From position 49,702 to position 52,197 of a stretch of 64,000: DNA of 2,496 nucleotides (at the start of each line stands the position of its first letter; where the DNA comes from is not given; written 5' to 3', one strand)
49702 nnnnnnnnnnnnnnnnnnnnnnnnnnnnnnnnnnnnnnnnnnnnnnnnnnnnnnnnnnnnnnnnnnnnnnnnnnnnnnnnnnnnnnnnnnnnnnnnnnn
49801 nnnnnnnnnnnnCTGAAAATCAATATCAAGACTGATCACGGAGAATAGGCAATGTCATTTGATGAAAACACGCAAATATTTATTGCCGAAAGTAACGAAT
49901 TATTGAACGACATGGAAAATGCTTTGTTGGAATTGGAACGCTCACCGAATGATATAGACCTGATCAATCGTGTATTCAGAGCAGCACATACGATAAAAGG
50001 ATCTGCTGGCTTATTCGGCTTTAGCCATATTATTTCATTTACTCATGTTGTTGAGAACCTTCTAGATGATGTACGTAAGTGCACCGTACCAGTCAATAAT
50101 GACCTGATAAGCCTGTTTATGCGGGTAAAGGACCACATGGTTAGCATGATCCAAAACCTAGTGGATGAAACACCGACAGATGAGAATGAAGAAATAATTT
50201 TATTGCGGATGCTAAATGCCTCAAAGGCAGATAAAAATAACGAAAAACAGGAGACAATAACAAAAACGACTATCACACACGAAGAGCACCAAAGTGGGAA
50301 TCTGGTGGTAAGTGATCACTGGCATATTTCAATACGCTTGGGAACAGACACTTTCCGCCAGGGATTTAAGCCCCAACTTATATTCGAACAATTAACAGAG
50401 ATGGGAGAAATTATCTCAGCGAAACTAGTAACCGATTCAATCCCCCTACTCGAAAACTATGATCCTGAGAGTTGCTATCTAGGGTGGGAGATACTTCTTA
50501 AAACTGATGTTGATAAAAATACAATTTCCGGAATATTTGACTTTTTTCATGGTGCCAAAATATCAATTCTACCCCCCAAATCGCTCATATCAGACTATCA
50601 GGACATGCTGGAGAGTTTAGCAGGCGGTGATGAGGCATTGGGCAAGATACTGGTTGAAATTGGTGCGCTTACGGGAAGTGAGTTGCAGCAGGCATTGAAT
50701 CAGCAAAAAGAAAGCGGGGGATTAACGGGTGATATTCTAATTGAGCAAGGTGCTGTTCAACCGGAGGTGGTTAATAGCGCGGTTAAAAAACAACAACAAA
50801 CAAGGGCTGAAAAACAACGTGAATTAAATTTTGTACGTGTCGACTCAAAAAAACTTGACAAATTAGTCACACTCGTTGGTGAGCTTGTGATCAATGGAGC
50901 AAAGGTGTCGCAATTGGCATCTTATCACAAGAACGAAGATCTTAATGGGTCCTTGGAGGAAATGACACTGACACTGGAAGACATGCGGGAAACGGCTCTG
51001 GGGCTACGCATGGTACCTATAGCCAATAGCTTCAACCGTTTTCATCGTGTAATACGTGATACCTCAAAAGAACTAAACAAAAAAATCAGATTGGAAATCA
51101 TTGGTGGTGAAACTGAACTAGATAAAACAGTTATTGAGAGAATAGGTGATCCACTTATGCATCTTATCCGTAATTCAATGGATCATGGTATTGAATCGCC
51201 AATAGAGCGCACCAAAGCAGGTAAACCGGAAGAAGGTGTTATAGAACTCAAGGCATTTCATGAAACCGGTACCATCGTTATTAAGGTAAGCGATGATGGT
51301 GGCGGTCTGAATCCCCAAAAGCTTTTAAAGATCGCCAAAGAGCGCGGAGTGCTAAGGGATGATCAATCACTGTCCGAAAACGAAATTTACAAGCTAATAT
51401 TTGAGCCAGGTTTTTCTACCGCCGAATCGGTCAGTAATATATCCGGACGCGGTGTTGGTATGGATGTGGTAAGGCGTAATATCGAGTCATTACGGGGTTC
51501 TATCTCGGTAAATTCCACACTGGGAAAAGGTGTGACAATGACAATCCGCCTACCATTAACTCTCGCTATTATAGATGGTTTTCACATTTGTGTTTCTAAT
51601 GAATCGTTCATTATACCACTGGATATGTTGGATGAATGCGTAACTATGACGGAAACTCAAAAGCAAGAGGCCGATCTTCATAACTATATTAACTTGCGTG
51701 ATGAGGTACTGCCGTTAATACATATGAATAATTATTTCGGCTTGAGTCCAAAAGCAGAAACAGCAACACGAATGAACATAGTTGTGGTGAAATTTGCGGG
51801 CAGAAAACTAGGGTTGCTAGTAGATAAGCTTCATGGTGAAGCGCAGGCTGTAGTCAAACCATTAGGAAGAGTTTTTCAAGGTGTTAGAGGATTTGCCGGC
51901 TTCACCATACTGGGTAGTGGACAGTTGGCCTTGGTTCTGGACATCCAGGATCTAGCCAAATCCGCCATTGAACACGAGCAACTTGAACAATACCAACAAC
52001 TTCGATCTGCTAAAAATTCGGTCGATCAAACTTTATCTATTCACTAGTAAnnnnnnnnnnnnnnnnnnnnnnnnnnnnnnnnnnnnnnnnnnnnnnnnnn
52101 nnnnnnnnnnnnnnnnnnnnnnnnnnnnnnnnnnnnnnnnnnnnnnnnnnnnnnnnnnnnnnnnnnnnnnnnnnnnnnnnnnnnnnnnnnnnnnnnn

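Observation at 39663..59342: AT-rich 20-kb signalling island: two paralogous giant hybrid kinases, HD-GYP and HTH-REC regulators, divergent complete che operon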

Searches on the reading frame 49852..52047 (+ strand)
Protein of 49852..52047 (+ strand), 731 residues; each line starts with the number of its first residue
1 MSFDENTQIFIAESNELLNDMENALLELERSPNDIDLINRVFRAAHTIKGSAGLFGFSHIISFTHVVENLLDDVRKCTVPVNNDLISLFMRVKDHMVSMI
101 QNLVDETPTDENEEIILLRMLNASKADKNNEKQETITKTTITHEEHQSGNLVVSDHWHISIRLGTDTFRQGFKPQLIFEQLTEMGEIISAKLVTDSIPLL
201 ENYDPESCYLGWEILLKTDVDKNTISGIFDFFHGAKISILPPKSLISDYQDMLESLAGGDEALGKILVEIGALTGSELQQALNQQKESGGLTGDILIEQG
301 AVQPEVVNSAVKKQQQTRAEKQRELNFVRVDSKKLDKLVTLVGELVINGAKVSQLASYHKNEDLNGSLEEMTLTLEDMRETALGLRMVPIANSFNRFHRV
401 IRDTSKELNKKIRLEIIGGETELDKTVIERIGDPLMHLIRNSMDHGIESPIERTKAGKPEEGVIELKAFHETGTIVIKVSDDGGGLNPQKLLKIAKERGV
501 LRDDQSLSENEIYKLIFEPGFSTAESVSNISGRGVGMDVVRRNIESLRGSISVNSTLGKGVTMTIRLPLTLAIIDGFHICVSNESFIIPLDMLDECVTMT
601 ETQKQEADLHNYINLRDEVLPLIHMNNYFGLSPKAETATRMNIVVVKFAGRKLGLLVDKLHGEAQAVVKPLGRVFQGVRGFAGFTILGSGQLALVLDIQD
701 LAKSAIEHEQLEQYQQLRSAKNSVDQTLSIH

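Call 4: search_protein_families(library=pfam, proteins=[window:49852-52047:+], max_evalue=0.01)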
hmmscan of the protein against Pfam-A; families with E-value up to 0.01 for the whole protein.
window:49852-52047:+ (731 aa): 4 families
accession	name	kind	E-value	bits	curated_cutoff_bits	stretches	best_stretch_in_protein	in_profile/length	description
PF01584.24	CheW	-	2.1e-25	89.4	23.5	1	579-704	5-136/138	CheW-like domain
PF02518.31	HATPase_c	-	6e-17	62.5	26.4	1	433-570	4-110/111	Histidine kinase-, DNA gyrase B-, and HSP90-like ATPase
PF01627.28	Hpt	-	1.7e-15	57.4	24.6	1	8-101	4-79/84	Hpt domain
PF02895.20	H-kinase_dim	-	8.8e-10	39.3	23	1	327-382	3-65/68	Signal transducing histidine kinase, homodimeric domain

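Call 14: find_encoding_contigs(protein=window:49852-52047:+, flank=10000, max_places=6)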
Protein window:49852-52047:+ (731 aa): no gene with exactly this product is on record in the collection.

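Call 16: find_homologous_proteins(query=window:49852-52047:+, max_evalue=1e-20)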
Query window:49852-52047:+ (731 aa): 7998 proteins with E <= 1e-20 among 8000 candidates; the best 120 are listed.
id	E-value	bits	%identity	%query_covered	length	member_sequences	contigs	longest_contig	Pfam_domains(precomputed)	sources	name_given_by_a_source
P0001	0.0e+0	1600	100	100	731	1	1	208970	PF02895.21,PF01584.25,PF02518.32,PF01627.29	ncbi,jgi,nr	ncbi:MAG: chemotaxis protein CheA [Gammaproteobacteria bacterium]|nr:chemotaxis protein CheA [Gammap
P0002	0.0e+0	1179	74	100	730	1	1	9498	PF02895.21,PF01584.25,PF02518.32,PF01627.29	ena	-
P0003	0.0e+0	1174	74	100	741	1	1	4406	PF02895.21,PF01584.25,PF02518.32,PF01627.29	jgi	jgi:two-component system chemotaxis sensor kinase CheA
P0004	0.0e+0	1148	72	100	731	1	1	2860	PF02895.21,PF01584.25,PF02518.32,PF01627.29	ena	-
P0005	0.0e+0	1114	71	98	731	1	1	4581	PF02895.21,PF01584.25,PF02518.32,PF01627.29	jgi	-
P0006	0.0e+0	1096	70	100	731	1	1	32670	PF02895.21,PF01584.25,PF02518.32,PF01627.29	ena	-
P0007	0.0e+0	1096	70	100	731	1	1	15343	PF02895.21,PF01584.25,PF02518.32,PF01627.29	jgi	-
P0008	0.0e+0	1081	67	100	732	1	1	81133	PF02895.21,PF01584.25,PF02518.32,PF01627.29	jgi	jgi:two-component system, chemotaxis family, sensor kinase CheA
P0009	0.0e+0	1076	67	100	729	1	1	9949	PF02895.21,PF01584.25,PF02518.32,PF01627.29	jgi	jgi:two-component system, chemotaxis family, sensor kinase CheA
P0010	0.0e+0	1073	68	100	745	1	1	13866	PF02895.21,PF01584.25,PF02518.32,PF01627.29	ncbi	-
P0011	0.0e+0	1055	67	100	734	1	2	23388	PF02895.21,PF01584.25,PF02518.32,PF01627.29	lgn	-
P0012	0.0e+0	1054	67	100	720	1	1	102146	PF02895.21,PF01584.25,PF02518.32,PF01627.29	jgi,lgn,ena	-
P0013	0.0e+0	1054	67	99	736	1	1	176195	PF02895.21,PF01584.25,PF02518.32,PF01627.29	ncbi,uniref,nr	ncbi:MAG: chemotaxis protein CheA [endosymbiont of Galathealinum brachiosum]|uniref:Chemotaxis prote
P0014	0.0e+0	1046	67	100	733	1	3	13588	PF02895.21,PF01584.25,PF02518.32,PF01627.29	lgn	-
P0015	0.0e+0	1046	74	90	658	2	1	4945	PF02895.21,PF01584.25,PF02518.32,PF01627.29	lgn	-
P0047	9.8e-247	839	55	98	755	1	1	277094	PF02895.21,PF01584.25,PF02518.32,PF01627.29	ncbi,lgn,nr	ncbi:MAG: chemotaxis protein CheA [gamma proteobacterium symbiont of Taylorina sp.]|nr:chemotaxis pr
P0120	1.1e-205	703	48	97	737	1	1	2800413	PF02895.21,PF01584.25,PF02518.32,PF01627.29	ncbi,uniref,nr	ncbi:chemotaxis protein CheA [Methyloradius palustris]|uniref:Chemotaxis protein CheA n=1 Tax=Methyl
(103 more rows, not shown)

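Call 17: find_encoding_contigs(protein=P0001, flank=10000, max_places=2)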
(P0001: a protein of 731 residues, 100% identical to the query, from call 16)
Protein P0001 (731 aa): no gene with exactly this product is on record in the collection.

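Call 18: find_encoding_contigs(protein=P0008, flank=10000, max_places=2)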
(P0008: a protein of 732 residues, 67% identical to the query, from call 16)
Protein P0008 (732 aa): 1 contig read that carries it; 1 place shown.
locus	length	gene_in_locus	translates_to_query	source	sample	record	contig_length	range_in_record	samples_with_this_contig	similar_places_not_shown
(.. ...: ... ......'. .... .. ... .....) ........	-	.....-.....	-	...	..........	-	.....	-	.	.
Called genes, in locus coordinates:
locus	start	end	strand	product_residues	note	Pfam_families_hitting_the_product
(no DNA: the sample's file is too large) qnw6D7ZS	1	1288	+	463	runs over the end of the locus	PF16963:PelD_GGDEF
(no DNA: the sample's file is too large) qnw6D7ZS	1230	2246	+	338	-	-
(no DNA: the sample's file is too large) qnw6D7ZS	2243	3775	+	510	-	PF11997:DUF3492, PF13439:Glyco_transf_4 (weak), PF20706:GT4-conflict (weak), PF00534:Glycos_transf_1, PF13692:Glyco_trans_1_4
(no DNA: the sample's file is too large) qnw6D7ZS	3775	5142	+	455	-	PF16933:PelG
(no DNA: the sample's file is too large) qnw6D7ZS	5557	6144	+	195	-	PF00376:MerR (weak), PF12728:HTH_17, PF00072:Response_reg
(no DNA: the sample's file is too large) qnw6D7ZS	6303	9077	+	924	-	PF02743:dCache_1, PF00672:HAMP, PF00015:MCPsignal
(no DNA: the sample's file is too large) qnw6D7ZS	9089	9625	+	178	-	PF01584:CheW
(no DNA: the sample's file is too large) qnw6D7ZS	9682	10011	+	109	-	PF13466:STAS_2, PF01740:STAS (weak)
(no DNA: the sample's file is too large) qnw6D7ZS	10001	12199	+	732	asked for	PF01627:Hpt, PF02895:H-kinase_dim, PF02518:HATPase_c, PF01584:CheW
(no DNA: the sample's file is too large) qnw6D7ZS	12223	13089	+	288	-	PF13847:Methyltransf_31 (faint), PF03705:CheR_N, PF01739:CheR, PF08242:Methyltransf_12 (faint), PF13649:Methyltransf_25 (faint)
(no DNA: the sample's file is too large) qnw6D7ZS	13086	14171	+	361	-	PF00072:Response_reg, PF01339:CheB_methylest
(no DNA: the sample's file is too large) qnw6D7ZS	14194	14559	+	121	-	PF00072:Response_reg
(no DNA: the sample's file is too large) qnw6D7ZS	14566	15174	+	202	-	PF03975:CheD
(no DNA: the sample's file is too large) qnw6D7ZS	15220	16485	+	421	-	PF00015:MCPsignal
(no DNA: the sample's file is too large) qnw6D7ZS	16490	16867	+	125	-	PF00072:Response_reg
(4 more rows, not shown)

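Call 19: find_encoding_contigs(protein=P0013, flank=10000, max_places=2)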
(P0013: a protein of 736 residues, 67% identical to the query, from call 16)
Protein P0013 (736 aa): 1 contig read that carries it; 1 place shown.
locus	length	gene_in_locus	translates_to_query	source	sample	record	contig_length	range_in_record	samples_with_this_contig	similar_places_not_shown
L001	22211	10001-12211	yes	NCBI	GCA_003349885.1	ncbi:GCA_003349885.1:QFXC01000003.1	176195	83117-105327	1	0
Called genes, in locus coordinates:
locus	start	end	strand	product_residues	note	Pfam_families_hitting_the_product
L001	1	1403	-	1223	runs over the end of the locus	PF00989:PAS, PF13188:PAS_8 (weak), PF13426:PAS_9, PF00990:GGDEF, PF00563:EAL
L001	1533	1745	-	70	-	-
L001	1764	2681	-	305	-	PF00126:HTH_1, PF03466:LysR_substrate, PF12849:PBP_like_2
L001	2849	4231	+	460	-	PF02788:RuBisCO_large_N, PF00016:RuBisCO_large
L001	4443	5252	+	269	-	PF07728:AAA_5, PF08406:CbbQ_C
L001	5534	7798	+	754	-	PF00092:VWA, PF13519:VWA_2 (faint)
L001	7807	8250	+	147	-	-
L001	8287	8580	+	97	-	PF19669:DUF6172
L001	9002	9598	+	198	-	PF00376:MerR (weak), PF12728:HTH_17, PF00072:Response_reg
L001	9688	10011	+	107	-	PF13466:STAS_2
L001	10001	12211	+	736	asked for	PF01627:Hpt, PF02895:H-kinase_dim, PF02518:HATPase_c, PF01584:CheW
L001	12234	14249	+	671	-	PF08376:NIT, PF00672:HAMP (weak), PF00015:MCPsignal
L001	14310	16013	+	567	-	PF00672:HAMP, PF00015:MCPsignal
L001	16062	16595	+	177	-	PF01584:CheW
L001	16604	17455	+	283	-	PF03705:CheR_N, PF01739:CheR, PF08241:Methyltransf_11 (faint), PF13847:Methyltransf_31 (faint), PF08242:Methyltransf_12 (faint), PF13649:Methyltransf_25 (faint)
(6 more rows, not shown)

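Call 20: find_encoding_contigs(protein=P0047, flank=10000, max_places=1)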
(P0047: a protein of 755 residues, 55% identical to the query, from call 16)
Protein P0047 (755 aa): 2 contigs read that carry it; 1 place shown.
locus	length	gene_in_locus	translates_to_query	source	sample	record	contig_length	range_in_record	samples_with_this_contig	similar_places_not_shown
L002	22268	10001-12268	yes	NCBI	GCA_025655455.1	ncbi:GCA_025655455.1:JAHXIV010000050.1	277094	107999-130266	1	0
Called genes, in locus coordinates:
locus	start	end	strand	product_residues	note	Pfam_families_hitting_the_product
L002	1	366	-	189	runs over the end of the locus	PF02036:SCP2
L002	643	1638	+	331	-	PF01136:Peptidase_U32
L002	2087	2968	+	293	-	PF01136:Peptidase_U32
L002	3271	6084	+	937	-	PF02743:dCache_1, PF00672:HAMP (weak), PF00015:MCPsignal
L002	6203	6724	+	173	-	PF01584:CheW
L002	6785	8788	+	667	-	PF00015:MCPsignal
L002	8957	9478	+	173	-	PF01584:CheW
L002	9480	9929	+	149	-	PF13466:STAS_2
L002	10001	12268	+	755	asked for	PF01627:Hpt, PF02895:H-kinase_dim, PF02518:HATPase_c, PF01584:CheW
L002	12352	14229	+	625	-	PF13682:CZB, PF00672:HAMP, PF00015:MCPsignal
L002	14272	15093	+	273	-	PF03705:CheR_N, PF01739:CheR, PF08241:Methyltransf_11 (weak), PF08242:Methyltransf_12 (faint), PF13649:Methyltransf_25 (faint)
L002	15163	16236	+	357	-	PF00072:Response_reg, PF01339:CheB_methylest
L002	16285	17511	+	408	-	PF00015:MCPsignal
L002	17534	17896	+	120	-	PF00072:Response_reg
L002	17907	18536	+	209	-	PF03975:CheD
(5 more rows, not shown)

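Call 21: find_encoding_contigs(protein=P0120, flank=10000, max_places=1)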
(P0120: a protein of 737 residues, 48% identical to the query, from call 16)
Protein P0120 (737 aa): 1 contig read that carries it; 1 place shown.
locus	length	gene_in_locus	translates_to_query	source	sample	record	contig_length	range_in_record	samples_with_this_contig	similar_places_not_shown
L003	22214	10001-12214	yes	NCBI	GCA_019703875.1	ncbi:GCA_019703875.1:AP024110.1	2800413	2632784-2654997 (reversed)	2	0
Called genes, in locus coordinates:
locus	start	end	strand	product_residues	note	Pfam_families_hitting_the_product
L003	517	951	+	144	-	-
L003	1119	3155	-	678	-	PF01734:Patatin (faint)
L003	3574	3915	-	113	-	PF12802:MarR_2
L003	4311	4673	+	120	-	-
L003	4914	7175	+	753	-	PF00989:PAS (faint), PF08448:PAS_4, PF13188:PAS_8 (faint), PF13426:PAS_9 (weak), PF08448:PAS_4 (weak), PF07730:HisKA_3, PF02518:HATPase_c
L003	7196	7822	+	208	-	PF00072:Response_reg, PF00196:GerE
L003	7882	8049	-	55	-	-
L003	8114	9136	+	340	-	PF00015:MCPsignal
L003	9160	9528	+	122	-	PF00072:Response_reg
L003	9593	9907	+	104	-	PF01740:STAS, PF13466:STAS_2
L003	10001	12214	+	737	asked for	PF01627:Hpt, PF02895:H-kinase_dim, PF02518:HATPase_c, PF01584:CheW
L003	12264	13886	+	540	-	PF02203:TarH (weak), PF12729:4HB_MCP_1, PF00015:MCPsignal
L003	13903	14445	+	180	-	PF01584:CheW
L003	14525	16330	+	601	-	PF00989:PAS (weak), PF08448:PAS_4, PF00990:GGDEF, PF00563:EAL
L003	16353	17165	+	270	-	PF03705:CheR_N, PF08242:Methyltransf_12 (faint), PF01739:CheR, PF13649:Methyltransf_25 (faint), PF13847:Methyltransf_31 (faint), PF08241:Methyltransf_11 (faint)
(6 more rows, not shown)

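Call 26: search_solved_structures(query=window:49852-52047:+, max_evalue=0.00001, show_alignments=0)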
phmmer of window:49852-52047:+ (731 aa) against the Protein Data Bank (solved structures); distinct sequences matched with E-value up to 0.00001: 21.
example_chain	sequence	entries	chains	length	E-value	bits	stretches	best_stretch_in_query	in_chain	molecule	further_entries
6s1k_A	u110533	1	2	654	9.3e-112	377.8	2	311-710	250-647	Chemotaxis protein CheA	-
8c5v_A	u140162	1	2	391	1.8e-88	300.8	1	324-707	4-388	Chemotaxis protein CheA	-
3ja6_C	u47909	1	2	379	3.7e-87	296.5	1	327-700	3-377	Chemotaxis protein CheA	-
1b3q_A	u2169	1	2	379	6.9e-87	295.6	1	327-700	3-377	PROTEIN (CHEMOTAXIS PROTEIN CHEA)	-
2ch4_A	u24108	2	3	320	1.2e-78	268.4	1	384-700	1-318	CHEMOTAXIS PROTEIN CHEA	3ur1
4jpb_A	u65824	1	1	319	1.5e-76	261.4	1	384-700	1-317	Chemotaxis protein CheA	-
4xiv_A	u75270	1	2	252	3.4e-64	220.6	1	327-570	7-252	Chemotaxis protein CheA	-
1i5d_A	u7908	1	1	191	2e-55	191.6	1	384-570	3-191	CHEMOTAXIS PROTEIN CHEA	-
1i58_A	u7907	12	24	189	1.1e-54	189.2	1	384-570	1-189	CHEMOTAXIS PROTEIN CHEA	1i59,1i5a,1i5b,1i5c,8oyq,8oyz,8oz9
6mi6_A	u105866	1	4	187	2.2e-54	188.2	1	385-569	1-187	Chemotaxis protein CheA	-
6ff6_A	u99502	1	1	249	3.5e-36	128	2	8-101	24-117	BRIC1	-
8c5v_C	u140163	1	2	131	1.5e-21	79.7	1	5-100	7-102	Chemotaxis protein CheA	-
1i5n_A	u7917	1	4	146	1.7e-21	79.5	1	5-105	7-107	CHEMOTAXIS PROTEIN CHEA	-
2ld6_A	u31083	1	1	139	2.5e-21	79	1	4-132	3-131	Chemotaxis protein CheA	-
2lp4_A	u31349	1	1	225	2.6e-21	78.9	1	5-140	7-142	Chemotaxis protein CheA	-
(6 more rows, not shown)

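Call 88: search_dna_similar(query=window:49852-52047:+, collection=plasmids, mode=protein, max_rows=25)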
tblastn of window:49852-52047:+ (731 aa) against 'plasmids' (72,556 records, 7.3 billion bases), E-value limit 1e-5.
Records with a match: 600; places in all: 646; records where one place covers at least 80% of the query: 125.
Best place of each record, by identity: <60% 600.
By first word of the organism name: Ralstonia 136; Pseudomonas 135; Sinorhizobium 76; Phaeobacter 59; Azospirillum 23; Leisingera 17; Deinococcus 12; Burkholderia 10; Shinella 7; Methylobacterium 7; and 62 more.
By predicted mobility (MOB-suite, as given by PLSDB): non-mobilizable 367; mobilizable 130; conjugative 103.
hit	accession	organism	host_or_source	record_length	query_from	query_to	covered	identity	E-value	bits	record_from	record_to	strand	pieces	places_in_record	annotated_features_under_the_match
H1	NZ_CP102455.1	Aeromonas sp. BC14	culture,river water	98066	1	714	98%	46.9%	0e+0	656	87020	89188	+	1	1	chemotaxis protein CheA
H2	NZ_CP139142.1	Pseudomonas sp. HR96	single cell,Flower of Prunus persica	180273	1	701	96%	47.1%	0e+0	624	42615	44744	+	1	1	chemotaxis protein CheA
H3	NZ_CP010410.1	Xanthomonas sacchari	cell culture,rice seeds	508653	1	701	83%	43.3%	4e-100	486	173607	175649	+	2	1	chemotaxis protein CheA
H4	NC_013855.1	Azospirillum sp. B510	-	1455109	1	710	97%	35.2%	5e-124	416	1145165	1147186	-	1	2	record has no annotation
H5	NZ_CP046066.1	Vibrio sp. THAF191d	pure culture,Surface of a polyethylene ...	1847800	8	701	95%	35.8%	2e-106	364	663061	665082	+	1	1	none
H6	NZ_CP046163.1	Vibrio sp. THAF191c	pure culture,Surface of a polyethylene ...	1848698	8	701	95%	35.8%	2e-106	364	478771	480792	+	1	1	none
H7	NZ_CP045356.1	Vibrio sp. THAF64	pure culture,Surface of a sandy ...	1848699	8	701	95%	35.8%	2e-106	364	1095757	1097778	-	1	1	none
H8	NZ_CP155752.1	Sphingomonas parapaucimobilis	Chinese cabbage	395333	2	701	96%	35.3%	3e-116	393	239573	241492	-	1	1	chemotaxis protein CheA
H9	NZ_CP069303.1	Shinella sp. PSBB067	monoisolate,Minnesota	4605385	1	720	98%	34.0%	3e-120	404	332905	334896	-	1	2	none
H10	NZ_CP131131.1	Shinella zoogloeoides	isolate,Activated charcoal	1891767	1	720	98%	33.8%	7e-116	392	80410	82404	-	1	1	none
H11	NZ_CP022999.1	Rhizobium sp. 11515TR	Cell culture,agricultural soil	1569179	9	720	97%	34.2%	2e-118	399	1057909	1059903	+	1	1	none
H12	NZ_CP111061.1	Chondrinema litorale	Seaweed,red alga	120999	4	708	96%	34.4%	5e-112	380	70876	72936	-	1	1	chemotaxis protein CheA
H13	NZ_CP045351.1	Vibrio aquimaris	pure culture,Non-filtered water from ...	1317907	8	701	95%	34.3%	1e-106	365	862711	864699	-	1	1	none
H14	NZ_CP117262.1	Rhizobium tumorigenes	Rubus sp.,pure bacterial culture,Aerial ...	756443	9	720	97%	33.4%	7e-109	371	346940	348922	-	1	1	chemotaxis protein CheA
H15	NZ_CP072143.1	Rhizobium sp. L51/94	Blueberry,cell culture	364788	9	720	97%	33.1%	2e-108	370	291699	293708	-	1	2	chemotaxis protein CheA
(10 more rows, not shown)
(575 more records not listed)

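Call 89: get_annotated_region(hit=H2, flank=9000)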
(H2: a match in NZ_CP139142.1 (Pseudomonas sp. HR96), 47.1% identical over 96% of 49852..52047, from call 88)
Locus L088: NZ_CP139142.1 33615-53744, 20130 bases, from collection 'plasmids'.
description: Pseudomonas sp. HR96 plasmid unnamed, complete sequence
organism: Pseudomonas sp. HR96 (NCBI taxid 1027966)
taxonomy: Bacteria; Pseudomonadota; Gammaproteobacteria; Pseudomonadales; Pseudomonadaceae; Pseudomonas; Pseudomonas sp. HR96
host: -; source: single cell,Flower of Prunus persica; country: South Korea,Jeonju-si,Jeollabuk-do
typing (MOB-suite, as given by PLSDB): non-mobilizable
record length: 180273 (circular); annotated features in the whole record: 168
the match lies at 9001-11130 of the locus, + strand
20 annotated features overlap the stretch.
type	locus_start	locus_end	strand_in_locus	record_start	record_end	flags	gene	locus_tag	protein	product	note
CDS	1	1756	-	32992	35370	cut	-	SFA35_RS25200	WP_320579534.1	response regulator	GO:0000160 - phosphorelay signal transduction system [Evidence IEA]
CDS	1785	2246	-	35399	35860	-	-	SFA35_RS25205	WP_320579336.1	response regulator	-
CDS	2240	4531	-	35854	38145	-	-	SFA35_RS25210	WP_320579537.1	ATP-binding protein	-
CDS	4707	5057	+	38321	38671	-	-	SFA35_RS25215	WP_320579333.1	hypothetical protein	-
CDS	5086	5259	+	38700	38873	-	-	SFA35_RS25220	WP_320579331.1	hypothetical protein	-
CDS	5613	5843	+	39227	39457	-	-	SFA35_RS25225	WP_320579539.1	response regulator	GO:0000160 - phosphorelay signal transduction system [Evidence IEA]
CDS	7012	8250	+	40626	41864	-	-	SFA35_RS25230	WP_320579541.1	methyl-accepting chemotaxis protein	GO:0007165 - signal transduction [Evidence IEA]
CDS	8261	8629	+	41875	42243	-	-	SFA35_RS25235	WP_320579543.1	response regulator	-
CDS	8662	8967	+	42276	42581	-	-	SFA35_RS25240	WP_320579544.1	STAS domain-containing protein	-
CDS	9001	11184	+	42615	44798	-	-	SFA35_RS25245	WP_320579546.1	chemotaxis protein CheA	GO:0006935 - chemotaxis [Evidence IEA]; GO:0007165 - signal transduction [Evidence IEA]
CDS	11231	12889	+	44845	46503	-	-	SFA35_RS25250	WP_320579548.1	methyl-accepting chemotaxis protein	GO:0007165 - signal transduction [Evidence IEA]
CDS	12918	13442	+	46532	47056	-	-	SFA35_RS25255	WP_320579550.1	chemotaxis protein CheW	GO:0006935 - chemotaxis [Evidence IEA]; GO:0007165 - signal transduction [Evidence IEA]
CDS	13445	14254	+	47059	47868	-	-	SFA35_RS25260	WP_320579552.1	protein-glutamate O-methyltransferase CheR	GO:0032259 - methylation [Evidence IEA]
CDS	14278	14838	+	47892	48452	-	-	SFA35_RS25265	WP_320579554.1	chemotaxis protein CheD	-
CDS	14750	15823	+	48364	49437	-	-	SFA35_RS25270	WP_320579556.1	chemotaxis response regulator protein-glutamate methylesterase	GO:0006935 - chemotaxis [Evidence IEA]; GO:0018277 - protein deamination [Evidence IEA]; GO:0006482 - protein ...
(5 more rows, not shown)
